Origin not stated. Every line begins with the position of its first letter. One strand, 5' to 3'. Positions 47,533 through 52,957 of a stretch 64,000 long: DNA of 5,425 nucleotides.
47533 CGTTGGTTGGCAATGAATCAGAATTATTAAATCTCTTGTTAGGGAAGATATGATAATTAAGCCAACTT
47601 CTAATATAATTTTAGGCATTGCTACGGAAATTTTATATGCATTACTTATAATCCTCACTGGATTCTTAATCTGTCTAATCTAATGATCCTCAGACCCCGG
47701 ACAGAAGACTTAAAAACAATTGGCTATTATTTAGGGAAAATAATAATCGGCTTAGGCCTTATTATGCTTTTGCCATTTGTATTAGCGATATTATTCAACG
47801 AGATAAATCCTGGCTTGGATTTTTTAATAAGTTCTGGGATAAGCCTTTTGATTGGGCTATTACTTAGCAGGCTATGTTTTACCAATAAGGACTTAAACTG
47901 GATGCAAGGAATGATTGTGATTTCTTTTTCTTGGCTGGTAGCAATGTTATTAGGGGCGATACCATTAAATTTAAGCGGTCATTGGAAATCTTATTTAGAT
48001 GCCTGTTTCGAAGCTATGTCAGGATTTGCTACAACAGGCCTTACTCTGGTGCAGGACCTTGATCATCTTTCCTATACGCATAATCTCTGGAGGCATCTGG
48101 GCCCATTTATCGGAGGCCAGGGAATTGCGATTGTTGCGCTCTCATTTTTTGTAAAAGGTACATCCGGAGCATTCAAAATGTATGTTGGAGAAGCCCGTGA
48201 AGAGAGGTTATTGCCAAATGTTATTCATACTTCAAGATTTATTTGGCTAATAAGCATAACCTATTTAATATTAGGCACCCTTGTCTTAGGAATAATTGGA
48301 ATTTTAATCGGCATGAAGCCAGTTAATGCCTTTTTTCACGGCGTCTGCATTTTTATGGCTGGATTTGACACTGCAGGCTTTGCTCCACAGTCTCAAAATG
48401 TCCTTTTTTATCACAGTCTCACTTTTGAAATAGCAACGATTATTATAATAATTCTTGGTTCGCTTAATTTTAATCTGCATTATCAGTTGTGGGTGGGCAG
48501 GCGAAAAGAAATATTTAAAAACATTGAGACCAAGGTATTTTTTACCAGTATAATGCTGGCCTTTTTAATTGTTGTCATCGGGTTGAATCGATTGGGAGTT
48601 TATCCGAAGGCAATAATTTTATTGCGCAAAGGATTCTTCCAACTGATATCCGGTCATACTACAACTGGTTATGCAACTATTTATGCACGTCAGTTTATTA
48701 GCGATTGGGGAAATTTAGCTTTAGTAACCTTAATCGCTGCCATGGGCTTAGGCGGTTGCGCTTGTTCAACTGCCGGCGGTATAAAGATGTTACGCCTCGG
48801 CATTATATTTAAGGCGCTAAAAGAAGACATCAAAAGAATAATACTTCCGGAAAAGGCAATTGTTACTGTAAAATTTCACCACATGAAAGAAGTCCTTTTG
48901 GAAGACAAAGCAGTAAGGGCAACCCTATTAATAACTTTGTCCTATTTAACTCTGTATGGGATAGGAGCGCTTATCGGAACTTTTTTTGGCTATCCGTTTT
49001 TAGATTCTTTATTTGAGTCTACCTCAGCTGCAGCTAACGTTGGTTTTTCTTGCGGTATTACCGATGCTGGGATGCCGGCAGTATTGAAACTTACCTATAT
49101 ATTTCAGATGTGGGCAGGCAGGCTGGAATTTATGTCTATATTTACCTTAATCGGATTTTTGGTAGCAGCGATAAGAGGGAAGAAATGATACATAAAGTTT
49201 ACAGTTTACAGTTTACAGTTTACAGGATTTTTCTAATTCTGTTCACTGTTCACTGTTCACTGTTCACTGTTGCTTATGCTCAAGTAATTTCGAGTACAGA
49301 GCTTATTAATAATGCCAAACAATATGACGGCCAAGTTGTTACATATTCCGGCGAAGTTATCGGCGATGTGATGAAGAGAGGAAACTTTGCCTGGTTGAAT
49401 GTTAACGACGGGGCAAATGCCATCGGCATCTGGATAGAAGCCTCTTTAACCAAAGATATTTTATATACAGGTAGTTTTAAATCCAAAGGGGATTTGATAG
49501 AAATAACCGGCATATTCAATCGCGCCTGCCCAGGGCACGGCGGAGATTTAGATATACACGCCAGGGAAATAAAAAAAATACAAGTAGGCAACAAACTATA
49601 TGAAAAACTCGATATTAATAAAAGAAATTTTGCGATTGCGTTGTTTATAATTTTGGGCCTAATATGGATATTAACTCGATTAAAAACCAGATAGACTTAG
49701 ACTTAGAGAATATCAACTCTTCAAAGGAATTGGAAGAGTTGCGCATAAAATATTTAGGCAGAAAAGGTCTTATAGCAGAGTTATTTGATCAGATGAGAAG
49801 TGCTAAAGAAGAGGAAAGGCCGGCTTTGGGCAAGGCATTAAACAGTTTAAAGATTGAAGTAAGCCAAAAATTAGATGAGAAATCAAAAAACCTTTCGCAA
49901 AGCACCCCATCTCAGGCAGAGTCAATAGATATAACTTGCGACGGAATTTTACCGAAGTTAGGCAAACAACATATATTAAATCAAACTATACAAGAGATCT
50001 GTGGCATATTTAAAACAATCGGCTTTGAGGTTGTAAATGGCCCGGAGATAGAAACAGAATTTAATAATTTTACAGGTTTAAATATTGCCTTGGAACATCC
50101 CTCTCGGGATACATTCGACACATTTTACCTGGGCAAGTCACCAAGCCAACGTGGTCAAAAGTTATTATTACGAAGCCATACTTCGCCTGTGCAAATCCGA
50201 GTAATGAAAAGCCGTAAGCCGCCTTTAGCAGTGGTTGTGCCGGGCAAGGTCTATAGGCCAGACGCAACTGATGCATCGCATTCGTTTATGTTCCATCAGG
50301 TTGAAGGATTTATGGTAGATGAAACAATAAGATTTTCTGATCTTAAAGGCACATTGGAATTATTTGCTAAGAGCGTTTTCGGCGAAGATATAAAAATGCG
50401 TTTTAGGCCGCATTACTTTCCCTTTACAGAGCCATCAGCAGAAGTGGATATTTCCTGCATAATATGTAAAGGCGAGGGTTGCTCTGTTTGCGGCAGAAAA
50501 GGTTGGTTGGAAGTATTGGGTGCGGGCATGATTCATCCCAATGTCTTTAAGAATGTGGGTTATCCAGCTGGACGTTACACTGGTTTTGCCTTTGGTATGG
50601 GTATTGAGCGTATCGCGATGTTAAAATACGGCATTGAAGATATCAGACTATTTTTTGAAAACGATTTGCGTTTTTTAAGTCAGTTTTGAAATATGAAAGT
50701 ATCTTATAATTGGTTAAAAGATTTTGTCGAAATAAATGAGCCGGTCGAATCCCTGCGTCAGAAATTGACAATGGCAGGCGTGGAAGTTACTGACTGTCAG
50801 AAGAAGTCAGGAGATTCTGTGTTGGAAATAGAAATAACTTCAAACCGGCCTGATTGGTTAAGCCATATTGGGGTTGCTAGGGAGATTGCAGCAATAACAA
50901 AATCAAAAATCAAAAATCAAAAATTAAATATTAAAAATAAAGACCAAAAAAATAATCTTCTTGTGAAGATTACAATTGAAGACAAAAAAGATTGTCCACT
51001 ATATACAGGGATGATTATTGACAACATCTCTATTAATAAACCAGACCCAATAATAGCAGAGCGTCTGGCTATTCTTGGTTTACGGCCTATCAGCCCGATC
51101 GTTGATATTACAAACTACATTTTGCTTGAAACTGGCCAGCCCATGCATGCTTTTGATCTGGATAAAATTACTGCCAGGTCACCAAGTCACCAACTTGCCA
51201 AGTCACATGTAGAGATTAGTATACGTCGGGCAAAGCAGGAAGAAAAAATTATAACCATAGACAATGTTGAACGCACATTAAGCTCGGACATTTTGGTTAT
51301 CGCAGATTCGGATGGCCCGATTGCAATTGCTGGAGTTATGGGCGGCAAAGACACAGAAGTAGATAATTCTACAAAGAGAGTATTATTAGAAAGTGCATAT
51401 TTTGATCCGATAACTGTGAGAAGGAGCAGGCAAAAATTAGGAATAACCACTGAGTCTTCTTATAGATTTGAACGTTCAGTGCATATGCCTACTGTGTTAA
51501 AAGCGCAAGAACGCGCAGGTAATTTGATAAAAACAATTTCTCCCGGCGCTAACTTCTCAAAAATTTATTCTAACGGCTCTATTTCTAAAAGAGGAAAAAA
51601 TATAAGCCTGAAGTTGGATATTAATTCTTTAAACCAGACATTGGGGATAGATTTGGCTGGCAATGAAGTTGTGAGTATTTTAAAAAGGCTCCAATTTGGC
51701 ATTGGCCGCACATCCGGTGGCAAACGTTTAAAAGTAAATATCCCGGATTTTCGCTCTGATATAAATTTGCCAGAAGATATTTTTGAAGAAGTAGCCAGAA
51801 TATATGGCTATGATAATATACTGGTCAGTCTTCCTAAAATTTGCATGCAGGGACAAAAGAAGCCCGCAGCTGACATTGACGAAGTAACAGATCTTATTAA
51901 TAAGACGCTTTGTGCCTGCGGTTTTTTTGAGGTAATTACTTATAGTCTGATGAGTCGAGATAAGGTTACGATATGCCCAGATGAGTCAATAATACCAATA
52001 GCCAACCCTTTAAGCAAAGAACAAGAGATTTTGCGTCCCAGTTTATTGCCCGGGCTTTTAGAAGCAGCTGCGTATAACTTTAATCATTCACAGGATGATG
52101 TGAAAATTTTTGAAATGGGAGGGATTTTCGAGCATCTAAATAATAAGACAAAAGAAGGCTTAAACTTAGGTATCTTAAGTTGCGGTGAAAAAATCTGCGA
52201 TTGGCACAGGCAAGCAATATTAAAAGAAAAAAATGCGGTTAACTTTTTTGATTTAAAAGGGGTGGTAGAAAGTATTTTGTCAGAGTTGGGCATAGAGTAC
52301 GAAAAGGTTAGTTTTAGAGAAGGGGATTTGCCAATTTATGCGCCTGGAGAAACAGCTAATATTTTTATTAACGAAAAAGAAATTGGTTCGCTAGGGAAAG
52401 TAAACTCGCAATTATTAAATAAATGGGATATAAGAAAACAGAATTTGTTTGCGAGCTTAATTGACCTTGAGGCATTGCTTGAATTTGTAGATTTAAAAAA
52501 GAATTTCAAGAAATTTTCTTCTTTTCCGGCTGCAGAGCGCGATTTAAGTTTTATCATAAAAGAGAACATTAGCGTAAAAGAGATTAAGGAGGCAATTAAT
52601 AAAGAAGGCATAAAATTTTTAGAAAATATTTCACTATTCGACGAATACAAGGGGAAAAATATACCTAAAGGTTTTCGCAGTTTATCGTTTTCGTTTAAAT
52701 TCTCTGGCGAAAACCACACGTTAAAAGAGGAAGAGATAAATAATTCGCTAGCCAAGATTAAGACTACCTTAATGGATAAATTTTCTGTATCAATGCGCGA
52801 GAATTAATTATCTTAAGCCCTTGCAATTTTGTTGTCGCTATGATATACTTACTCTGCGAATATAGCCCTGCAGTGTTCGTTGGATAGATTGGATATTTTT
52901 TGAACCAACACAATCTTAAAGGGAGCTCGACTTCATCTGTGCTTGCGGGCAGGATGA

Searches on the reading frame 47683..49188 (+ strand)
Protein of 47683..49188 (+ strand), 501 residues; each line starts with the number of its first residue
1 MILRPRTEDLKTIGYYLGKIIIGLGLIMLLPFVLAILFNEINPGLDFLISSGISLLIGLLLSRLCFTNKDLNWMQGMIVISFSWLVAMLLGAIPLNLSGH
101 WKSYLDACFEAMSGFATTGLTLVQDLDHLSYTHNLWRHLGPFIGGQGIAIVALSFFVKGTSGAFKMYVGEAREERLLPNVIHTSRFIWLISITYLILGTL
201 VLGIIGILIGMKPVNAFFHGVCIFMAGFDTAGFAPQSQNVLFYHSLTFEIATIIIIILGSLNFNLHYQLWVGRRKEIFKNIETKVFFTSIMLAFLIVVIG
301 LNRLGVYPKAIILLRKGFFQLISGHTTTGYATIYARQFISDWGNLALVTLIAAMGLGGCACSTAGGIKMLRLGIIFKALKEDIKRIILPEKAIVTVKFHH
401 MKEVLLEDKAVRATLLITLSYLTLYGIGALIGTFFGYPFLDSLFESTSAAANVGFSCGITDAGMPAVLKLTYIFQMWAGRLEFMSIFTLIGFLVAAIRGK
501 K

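Call 58: search_protein_families(library=pfam, proteins=[window:47683-49188:+], max_evalue=0.00001)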
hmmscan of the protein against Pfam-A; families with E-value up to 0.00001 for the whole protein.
window:47683-49188:+ (501 aa): 1 family
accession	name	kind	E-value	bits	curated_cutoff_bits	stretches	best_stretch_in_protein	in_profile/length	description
PF02386.22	TrkH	-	2.2e-42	145.6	27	1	68-489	27-489/502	Cation transport protein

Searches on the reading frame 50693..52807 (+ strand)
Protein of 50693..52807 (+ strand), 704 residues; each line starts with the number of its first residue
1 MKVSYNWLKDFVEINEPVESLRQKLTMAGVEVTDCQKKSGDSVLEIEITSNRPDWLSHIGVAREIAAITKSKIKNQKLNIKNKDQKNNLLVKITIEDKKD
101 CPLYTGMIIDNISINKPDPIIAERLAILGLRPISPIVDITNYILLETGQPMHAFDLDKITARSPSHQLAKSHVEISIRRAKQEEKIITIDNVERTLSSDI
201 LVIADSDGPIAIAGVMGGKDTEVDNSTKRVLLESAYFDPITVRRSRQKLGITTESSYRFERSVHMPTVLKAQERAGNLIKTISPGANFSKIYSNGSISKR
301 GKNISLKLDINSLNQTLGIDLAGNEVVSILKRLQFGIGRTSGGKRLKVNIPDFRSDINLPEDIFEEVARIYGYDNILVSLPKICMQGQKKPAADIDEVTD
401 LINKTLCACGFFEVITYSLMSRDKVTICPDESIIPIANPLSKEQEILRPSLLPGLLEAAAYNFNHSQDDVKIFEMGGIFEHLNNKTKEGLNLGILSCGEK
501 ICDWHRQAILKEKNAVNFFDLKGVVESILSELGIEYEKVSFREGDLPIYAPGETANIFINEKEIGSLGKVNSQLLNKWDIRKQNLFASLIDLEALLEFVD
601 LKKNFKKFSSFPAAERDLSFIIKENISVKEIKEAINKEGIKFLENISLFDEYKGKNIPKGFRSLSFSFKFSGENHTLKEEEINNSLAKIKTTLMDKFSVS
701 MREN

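Call 33: search_protein_families(library=pfam, proteins=[window:50693-52807:+], max_evalue=0.00001)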
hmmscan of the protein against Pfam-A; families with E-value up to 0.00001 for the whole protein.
window:50693-52807:+ (704 aa): 4 families
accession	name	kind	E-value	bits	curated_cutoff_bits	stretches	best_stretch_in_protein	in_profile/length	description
PF03483.22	B3_4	-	3.9e-59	199.6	29.3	1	101-282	2-172/174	B3/4 domain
PF17759.6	tRNA_synthFbeta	-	8.6e-50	169.6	22.4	1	381-587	6-210/214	Phenylalanyl tRNA synthetase beta chain CLM domain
PF03147.19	FDX-ACB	-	1.7e-29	102.5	31.1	1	609-702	1-94/94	Ferredoxin-fold anticodon binding domain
PF03484.21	B5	-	1.4e-23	83.3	28.6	1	307-373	2-67/67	tRNA synthetase B5 domain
